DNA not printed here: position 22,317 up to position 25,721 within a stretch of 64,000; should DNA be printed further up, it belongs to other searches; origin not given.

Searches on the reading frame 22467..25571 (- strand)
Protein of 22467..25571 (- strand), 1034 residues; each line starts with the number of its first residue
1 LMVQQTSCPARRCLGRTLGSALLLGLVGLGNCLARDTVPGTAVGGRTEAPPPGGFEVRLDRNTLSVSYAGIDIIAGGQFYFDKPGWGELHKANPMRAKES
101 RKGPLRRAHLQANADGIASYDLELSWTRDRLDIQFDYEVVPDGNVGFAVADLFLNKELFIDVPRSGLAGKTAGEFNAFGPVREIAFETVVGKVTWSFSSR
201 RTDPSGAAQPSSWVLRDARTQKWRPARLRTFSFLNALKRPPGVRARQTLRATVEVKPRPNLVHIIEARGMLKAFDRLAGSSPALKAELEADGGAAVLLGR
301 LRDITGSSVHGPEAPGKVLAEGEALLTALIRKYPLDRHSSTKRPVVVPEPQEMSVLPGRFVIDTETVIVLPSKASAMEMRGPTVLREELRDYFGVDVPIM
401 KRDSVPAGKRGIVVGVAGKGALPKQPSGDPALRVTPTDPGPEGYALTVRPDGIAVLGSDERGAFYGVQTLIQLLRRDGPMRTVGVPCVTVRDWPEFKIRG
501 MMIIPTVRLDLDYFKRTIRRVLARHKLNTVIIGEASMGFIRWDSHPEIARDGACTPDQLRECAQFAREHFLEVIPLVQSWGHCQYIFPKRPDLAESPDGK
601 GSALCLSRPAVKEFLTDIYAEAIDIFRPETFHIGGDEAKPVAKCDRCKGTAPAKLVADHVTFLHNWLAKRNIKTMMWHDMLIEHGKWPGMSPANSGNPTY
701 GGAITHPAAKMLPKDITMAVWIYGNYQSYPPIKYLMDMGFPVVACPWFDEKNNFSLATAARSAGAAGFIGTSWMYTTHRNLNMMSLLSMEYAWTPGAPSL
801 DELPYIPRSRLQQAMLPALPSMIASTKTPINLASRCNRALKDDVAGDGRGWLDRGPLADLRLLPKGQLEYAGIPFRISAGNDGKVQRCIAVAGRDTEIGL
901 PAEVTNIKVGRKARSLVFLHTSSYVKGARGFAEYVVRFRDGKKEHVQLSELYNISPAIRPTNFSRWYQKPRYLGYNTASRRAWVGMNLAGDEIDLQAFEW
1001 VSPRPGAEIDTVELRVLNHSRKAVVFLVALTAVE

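Call 25: search_protein_families(library=pfam, proteins=[window:22467-25571:-], max_evalue=0.01)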
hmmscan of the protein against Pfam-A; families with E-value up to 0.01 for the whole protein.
window:22467-25571:- (1034 aa): 2 families
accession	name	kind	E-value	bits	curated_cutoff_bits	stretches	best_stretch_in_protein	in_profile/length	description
PF02838.20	Glyco_hydro_20b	-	1.4e-22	81.1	26.1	1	344-493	2-124/124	Glycosyl hydrolase family 20, domain 2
PF00728.28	Glyco_hydro_20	-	2.5e-13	50.5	22.3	1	541-746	62-261/348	Glycosyl hydrolase family 20, catalytic domain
